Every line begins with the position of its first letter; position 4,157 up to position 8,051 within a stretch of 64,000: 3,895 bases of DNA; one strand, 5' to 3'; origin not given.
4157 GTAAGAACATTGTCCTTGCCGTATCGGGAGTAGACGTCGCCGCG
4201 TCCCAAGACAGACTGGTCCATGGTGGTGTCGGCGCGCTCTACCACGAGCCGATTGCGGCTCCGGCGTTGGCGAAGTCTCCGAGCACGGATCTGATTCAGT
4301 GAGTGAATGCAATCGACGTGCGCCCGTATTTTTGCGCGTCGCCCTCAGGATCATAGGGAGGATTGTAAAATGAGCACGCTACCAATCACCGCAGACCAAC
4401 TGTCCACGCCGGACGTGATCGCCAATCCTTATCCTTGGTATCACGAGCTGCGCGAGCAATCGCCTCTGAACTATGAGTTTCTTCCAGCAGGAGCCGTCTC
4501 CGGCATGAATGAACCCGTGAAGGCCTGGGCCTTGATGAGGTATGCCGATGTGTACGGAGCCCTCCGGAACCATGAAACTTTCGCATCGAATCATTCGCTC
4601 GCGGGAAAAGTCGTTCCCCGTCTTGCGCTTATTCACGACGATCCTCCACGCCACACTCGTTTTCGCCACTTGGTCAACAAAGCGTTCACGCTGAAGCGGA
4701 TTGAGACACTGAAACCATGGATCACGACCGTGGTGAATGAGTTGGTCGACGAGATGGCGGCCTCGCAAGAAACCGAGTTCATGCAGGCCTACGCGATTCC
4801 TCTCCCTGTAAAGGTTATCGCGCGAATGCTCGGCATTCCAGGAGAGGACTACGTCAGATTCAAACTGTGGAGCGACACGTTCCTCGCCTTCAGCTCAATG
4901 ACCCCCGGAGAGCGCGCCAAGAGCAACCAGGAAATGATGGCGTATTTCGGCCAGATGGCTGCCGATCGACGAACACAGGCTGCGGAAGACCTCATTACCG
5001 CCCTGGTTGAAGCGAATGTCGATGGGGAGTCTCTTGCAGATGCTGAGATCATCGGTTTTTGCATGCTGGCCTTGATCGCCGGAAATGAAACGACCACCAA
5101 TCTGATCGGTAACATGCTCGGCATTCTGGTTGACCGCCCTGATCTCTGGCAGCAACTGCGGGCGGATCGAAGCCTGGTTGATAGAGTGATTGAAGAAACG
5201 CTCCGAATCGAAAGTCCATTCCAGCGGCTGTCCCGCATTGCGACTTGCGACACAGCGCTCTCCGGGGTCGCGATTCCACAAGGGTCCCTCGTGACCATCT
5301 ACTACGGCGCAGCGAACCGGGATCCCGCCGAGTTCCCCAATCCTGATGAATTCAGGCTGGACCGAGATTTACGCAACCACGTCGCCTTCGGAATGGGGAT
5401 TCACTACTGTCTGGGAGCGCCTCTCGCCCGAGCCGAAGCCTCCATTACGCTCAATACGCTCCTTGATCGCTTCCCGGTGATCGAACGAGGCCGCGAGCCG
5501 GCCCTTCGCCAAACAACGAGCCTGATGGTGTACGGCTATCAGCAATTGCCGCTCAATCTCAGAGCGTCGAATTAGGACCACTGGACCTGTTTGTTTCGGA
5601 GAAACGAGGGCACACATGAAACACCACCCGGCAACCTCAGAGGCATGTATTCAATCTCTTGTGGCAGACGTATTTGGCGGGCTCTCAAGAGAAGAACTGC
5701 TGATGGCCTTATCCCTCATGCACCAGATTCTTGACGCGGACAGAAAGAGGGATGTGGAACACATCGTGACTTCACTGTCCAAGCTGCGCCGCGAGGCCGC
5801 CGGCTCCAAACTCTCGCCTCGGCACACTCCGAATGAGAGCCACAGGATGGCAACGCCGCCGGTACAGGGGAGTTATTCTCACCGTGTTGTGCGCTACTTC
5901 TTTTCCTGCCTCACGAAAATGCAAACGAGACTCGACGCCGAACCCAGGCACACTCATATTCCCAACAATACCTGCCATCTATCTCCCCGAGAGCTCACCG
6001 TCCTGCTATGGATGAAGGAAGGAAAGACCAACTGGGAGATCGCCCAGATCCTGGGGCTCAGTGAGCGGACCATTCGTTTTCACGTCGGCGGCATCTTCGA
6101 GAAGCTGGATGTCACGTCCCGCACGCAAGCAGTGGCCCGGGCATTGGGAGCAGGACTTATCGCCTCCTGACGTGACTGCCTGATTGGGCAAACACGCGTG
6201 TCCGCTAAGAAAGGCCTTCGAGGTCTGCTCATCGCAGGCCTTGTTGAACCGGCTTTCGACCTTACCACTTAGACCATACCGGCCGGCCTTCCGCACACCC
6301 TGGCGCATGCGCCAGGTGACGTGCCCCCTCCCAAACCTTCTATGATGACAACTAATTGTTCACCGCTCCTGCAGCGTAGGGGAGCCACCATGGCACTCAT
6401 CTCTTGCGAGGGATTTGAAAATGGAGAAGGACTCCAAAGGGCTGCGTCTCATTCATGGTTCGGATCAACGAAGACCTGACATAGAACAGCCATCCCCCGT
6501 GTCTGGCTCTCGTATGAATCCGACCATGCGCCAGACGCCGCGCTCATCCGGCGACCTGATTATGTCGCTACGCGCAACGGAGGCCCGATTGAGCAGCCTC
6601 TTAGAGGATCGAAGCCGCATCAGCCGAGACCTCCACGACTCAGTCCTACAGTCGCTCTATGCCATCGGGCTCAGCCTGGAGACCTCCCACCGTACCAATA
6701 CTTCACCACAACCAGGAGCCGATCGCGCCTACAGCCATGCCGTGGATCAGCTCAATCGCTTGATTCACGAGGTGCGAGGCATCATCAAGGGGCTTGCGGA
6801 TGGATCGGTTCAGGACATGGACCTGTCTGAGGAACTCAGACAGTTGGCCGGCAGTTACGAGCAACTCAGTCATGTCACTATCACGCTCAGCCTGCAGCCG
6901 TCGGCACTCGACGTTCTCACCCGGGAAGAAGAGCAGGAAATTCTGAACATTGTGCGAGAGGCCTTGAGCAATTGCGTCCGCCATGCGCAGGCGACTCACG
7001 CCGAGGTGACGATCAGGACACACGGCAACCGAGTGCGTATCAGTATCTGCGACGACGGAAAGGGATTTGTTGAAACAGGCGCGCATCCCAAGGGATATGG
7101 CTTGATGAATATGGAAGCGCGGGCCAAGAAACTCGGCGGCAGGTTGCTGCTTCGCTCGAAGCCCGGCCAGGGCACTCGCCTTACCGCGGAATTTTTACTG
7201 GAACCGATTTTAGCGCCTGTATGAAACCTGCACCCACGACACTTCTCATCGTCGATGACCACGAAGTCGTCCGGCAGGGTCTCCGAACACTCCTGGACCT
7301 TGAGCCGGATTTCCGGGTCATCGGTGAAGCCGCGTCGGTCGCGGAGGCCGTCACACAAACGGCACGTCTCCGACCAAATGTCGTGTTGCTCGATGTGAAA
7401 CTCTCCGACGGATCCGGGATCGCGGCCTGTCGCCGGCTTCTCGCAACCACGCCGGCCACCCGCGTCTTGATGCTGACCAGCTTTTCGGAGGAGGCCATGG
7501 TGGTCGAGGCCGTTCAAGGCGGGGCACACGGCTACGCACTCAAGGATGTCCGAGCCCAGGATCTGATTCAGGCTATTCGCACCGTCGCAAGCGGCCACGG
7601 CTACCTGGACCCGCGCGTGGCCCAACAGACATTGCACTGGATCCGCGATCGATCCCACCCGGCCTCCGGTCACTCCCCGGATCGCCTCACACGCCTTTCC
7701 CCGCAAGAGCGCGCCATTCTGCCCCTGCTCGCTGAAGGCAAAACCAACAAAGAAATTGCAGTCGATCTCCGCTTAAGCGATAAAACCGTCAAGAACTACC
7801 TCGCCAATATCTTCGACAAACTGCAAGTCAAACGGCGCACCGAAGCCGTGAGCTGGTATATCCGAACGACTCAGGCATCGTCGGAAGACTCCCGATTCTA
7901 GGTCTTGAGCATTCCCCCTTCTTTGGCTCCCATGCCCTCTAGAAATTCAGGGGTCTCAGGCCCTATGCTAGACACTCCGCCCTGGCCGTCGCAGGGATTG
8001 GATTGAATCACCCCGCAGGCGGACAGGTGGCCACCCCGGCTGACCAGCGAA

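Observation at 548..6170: Two LuxR-type regulators bracket a nitroreductase-like / atypical ketosynthase / P450 operon: a candidate orphan signal or lipid-derived metabolite cluster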

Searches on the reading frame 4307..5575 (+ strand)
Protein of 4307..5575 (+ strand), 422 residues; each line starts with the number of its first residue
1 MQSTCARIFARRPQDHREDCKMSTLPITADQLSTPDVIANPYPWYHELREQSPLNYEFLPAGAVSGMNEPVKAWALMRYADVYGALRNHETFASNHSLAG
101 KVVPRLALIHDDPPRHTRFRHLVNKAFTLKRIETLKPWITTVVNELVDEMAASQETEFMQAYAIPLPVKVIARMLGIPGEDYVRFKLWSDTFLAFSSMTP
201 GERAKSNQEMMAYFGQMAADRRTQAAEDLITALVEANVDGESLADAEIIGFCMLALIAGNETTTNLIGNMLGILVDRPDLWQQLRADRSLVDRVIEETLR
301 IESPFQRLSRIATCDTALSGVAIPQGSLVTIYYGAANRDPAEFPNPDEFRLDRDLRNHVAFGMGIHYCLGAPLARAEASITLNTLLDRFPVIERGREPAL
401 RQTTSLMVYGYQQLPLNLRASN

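Call 5: search_protein_families(library=pfam, proteins=[window:4307-5575:+], max_evalue=0.01)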
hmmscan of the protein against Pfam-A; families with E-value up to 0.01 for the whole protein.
window:4307-5575:+ (422 aa): 1 family
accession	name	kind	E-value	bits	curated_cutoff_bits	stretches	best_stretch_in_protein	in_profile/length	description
PF00067.27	p450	-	3.4e-38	132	22.8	1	209-404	219-448/462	Cytochrome P450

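Call 6: search_protein_families(library=ncbifam, proteins=[window:4307-5575:+], max_evalue=0.01)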
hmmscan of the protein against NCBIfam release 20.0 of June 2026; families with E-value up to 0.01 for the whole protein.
window:4307-5575:+ (422 aa): 9 families
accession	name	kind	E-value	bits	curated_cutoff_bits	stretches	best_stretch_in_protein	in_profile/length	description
NF041177.1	Cyp119_Thmprot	equivalog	3.7e-59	200.4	680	1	42-415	2-363/368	cytochrome P450 Cyp119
TIGR04538.1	P450_cycloAA_1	subfamily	8.6e-53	179.6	500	1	35-390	5-367/395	cytochrome P450, cyclodipeptide synthase-associated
TIGR04515.1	P450_rel_GT_act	subfamily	8.2e-43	147.2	343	1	112-416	96-385/386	P450-derived glycosyltransferase activator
NF041802.1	P450_SolI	exception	3.7e-41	141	850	1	105-414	106-418/424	solanimycin biosynthesis cytochrome P450 SolI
NF045816.1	PentlenlactSyn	equivalog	2e-40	138.7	700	1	112-416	87-394/396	pentalenolactone synthase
TIGR04458.1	CYP450_TxtE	equivalog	1.6e-38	132.4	500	1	31-419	3-403/403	4-nitrotryptophan synthase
NF050147.1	aminopyruv_ApyO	equivalog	6.2e-20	71.3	525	1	114-390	86-394/444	RiPP biosynthesis cytochrome P450 ApyO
NF045812.1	PentlenOxigase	equivalog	1.5e-19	70.2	800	1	226-418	219-437/444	pentalenene oxygenase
NF051859.1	AlbFlvMonOxTrpSyn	equivalog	1.8e-13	49.9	700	1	211-389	220-427/457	bifunctional albaflavenone monooxygenase/terpene synthase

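Call 47: search_solved_structures(query=window:4370-5575:+, max_evalue=1e-30)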
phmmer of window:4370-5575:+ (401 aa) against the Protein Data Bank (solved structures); distinct sequences matched with E-value up to 1e-30: 282 (the best 60 are shown).
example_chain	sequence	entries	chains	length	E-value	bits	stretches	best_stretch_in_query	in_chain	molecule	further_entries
9lw0_A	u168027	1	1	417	1.1e-84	287.8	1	11-398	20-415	Cytochrome P450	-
5l90_A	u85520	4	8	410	1.2e-75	258.2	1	11-395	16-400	Cytochrome P450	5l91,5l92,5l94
6gmf_A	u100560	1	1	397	3.9e-72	246.5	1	10-395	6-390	Putative cytochrome P450 hydroxylase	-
4rm4_A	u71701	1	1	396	5.6e-72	246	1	19-373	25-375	Cytochrome P450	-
5ofq_A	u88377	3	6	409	1.1e-70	241.7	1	19-392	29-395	Cytochrome P450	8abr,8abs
6xa2_A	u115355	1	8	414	1.7e-70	241.2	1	86-398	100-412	TamI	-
6xa3_A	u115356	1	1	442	2.4e-70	240.7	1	86-397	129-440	TamI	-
7y9o_A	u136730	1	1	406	1.6e-69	238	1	19-392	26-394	Cytochrome P450 monooxygenase YjiB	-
8gue_A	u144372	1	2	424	2.8e-69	237.2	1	14-398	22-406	Cytochrome P450 monooxygenase PikC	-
7xbm_A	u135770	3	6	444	3.3e-69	236.9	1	14-398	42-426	Cytochrome P450 monooxygenase PikC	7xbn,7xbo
2vz7_A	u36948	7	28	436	3.9e-69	236.7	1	14-398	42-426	CYTOCHROME P450 MONOOXYGENASE | CYTOCHROME P450 HYDROXYLASE PIKC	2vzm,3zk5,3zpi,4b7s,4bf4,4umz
2whw_A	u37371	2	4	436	3.9e-69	236.7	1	14-398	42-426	CYTOCHROME P450 MONOOXYGENASE | CYTOCHROME P450 HYDROXYLASE PIKC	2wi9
2bvj_A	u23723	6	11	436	4.6e-69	236.4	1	14-398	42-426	CYTOCHROME P450 MONOOXYGENASE | CYTOCHROME P450 HYDROXYLASE PIKC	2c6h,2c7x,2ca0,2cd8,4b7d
7y97_A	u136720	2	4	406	9.4e-69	235.4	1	19-379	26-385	Cytochrome P450 monooxygenase YjiB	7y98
8vxi_A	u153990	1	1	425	1.8e-67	231.2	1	6-395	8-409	CYP125MRCA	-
7wex_A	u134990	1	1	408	4e-66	226.8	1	15-395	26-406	Cytochrome P450 hydroxylase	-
5cje_A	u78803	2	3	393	7.5e-66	225.9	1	18-395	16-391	Cytochrome P450 hydroxylase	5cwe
4ggv_A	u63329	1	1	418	1.2e-65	225.2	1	48-373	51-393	Cytochrome P450 superfamily protein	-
8w6z_A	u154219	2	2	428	6.3e-65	222.8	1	14-397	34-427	Cytochrome P450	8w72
8fz8_A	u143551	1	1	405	2.6e-64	220.8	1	15-395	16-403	Cytochrome P450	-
8yhn_A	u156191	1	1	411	9.1e-64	219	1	14-380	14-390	Cytochrome P450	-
1egy_A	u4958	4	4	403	1.1e-62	215.4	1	89-397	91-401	CYTOCHROME P450ERYF | CYTOCHROME P450 107A1 | CYTOCHROME P450 ERYF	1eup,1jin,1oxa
1jip_A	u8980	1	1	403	3.2e-62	213.9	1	89-397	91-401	CYTOCHROME P450 107A1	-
1jio_A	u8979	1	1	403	4.5e-62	213.4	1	89-397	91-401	CYTOCHROME P450 107A1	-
5vws_A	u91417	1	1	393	7.7e-62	212.7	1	53-376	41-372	Cytochrome P450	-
6l39_A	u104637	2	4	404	3e-60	207.4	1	22-395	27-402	Cytochrome P450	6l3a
3r9b_A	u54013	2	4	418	4.4e-60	206.9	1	10-385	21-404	CYTOCHROME P450 164A2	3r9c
4e2p_A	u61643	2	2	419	5.6e-60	206.5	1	46-376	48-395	Cytochrome P450 107B1 (P450CVIIB1)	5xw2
2wgy_A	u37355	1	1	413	9.2e-60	205.8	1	10-373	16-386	CYTOCHROME P450 130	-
9vgm_A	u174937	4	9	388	9.5e-60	205.8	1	47-369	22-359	Cytochrome P450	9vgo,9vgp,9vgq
9vgn_A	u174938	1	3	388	9.6e-60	205.8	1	47-369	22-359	Cytochrome P450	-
4yzr_A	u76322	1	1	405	1.8e-59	204.8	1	87-397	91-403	Polyketide biosynthesis cytochrome P450 PksS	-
2uuq_A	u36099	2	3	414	2.9e-59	204.2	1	9-373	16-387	CYTOCHROME P450 130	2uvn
2wh8_A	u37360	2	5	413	3.2e-59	204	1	10-373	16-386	PUTATIVE CYTOCHROME P450 130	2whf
3ejb_B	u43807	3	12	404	1.7e-58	201.7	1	11-372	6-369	Biotin biosynthesis cytochrome P450-like enzyme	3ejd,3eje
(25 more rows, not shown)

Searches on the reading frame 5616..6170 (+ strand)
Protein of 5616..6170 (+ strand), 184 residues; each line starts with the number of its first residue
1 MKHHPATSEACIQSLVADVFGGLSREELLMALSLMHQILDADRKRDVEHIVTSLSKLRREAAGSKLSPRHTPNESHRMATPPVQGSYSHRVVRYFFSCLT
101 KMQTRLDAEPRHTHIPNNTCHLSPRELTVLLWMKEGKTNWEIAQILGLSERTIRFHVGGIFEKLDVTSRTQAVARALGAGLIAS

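Call 5: search_protein_families(library=pfam, proteins=[window:5616-6170:+], max_evalue=0.01)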
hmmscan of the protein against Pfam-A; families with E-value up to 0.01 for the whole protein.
window:5616-6170:+ (184 aa): 5 families
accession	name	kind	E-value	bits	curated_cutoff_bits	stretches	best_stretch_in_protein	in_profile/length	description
PF00196.25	GerE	-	4.7e-21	74.6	23.5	1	122-175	3-56/57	Bacterial regulatory proteins, luxR family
PF08281.18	Sigma70_r4_2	-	8.9e-05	22.5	25.7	1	121-156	10-46/54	Sigma-70, region 4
PF13384.12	HTH_23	-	0.00032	20.8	24.6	1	127-154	8-35/50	Homeodomain-like domain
PF04545.22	Sigma70_r4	-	0.0011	18.8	24.1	1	121-163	4-47/50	Sigma-70, region 4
PF13518.12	HTH_28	-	0.002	18.6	25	1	127-156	3-32/52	Helix-turn-helix domain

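Call 6: search_protein_families(library=ncbifam, proteins=[window:5616-6170:+], max_evalue=0.01)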
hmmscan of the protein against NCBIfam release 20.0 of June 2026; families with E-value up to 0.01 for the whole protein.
window:5616-6170:+ (184 aa): 25 families
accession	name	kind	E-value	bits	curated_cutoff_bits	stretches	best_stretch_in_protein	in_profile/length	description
TIGR03020.2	EpsA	equivalog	5.5e-19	68.8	170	1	94-176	162-245/247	XrtB/PEP-CTERM-associated transcriptional regulator EpsA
TIGR03541.1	reg_near_HchA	equivalog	1.8e-12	47.3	215.6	1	110-181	160-231/232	PA1136 family autoinducer-binding transcriptional regulator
NF007505.1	PRK10100.1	equivalog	2.9e-11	43.4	250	1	113-176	136-199/204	biofilm master transcriptional regulator CsgD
NF047785.1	respo_reg_MadR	equivalog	6.7e-11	41.9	300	1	118-182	145-209/209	MadR family response regulator transcription factor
NF047402.1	TransRegVisN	equivalog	1.5e-10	40.8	250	1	118-181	182-245/246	transcriptional regulator VisN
NF007561.1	PRK10188.1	equivalog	2.7e-10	40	350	1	117-182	175-240/240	quorum-sensing transcriptional regulator SdiA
NF052366.1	photon_PedR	equivalog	8.7e-09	35.4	120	1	121-182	2-63/74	photosynthetic electron transport-dependent transcriptional regulator PedR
NF041830.1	RR_TF_ErdR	exception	4.4e-08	33.1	390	1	120-173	149-202/213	response regulator transcription factor ErdR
NF047403.1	TransRegVisR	equivalog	9e-08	31.8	300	1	100-182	140-219/220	transcriptional regulator VisR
NF052445.1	RespRegMctR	equivalog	4.2e-07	29.6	300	1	118-180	141-203/205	two-component system response regulator MctR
NF007403.0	PRK09935.1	equivalog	5.2e-07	29.5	271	1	117-172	145-200/210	fimbria biosynthesis transcriptional regulator FimZ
NF007708.0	PRK10403.1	equivalog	7.5e-07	28.8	343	1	120-173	152-205/215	nitrate/nitrite response regulator protein NarP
NF041232.1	BagY_FevT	exception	3.3e-06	26.2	700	1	120-175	295-350/367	LuxR family transcriptional regulator BagY/FevT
NF003420.0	PRK04841.1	equivalog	4.2e-06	25.1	537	1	119-176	836-893/903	HTH-type transcriptional regulator MalT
NF007935.0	PRK10651.1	equivalog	5.4e-06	25.7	250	1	117-173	151-207/216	two-component system response regulator NarL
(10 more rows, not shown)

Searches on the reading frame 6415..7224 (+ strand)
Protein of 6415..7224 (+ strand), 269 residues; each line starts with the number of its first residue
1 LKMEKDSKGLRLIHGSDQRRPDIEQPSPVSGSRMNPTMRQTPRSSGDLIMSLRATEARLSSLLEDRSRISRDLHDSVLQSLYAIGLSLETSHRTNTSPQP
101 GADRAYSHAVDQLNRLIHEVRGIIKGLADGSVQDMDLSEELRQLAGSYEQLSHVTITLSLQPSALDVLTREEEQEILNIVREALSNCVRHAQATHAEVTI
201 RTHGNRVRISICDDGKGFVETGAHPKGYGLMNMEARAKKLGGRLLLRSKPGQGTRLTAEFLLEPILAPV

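Call 5: search_protein_families(library=pfam, proteins=[window:6415-7224:+], max_evalue=0.01)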
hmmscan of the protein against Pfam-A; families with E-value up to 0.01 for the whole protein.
window:6415-7224:+ (269 aa): 3 families
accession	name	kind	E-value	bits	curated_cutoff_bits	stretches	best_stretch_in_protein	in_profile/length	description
PF02518.31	HATPase_c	-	5.4e-14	53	26.4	1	173-262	3-109/111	Histidine kinase-, DNA gyrase B-, and HSP90-like ATPase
PF07730.19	HisKA_3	-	4.6e-12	46.7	24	1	66-128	2-64/68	Histidine kinase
PF13581.12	HATPase_c_2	-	2.3e-07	31.3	27.4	1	168-225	24-86/127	Histidine kinase-like ATPase domain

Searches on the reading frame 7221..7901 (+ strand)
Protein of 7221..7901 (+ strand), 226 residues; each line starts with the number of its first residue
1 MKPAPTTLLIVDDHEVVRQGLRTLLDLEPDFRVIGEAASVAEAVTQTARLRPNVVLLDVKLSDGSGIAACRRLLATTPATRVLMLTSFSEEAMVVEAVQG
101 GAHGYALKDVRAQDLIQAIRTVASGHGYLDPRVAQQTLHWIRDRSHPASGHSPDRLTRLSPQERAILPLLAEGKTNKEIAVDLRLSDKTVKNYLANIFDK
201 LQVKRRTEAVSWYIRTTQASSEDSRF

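Call 5: search_protein_families(library=pfam, proteins=[window:7221-7901:+], max_evalue=0.01)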
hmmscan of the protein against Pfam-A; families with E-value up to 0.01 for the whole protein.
window:7221-7901:+ (226 aa): 5 families
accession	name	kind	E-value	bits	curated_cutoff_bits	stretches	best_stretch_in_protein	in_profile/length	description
PF00072.30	Response_reg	-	1.4e-25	90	30.2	1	9-120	2-111/111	Response regulator receiver domain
PF00196.25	GerE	-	2.1e-19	69.4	23.5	1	159-212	3-56/57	Bacterial regulatory proteins, luxR family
PF08281.18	Sigma70_r4_2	-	2.1e-07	30.9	25.7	1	156-196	8-49/54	Sigma-70, region 4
PF13384.12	HTH_23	-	0.0013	18.9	24.6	1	162-195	5-39/50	Homeodomain-like domain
PF04545.22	Sigma70_r4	-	0.0032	17.4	24.1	1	156-202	2-49/50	Sigma-70, region 4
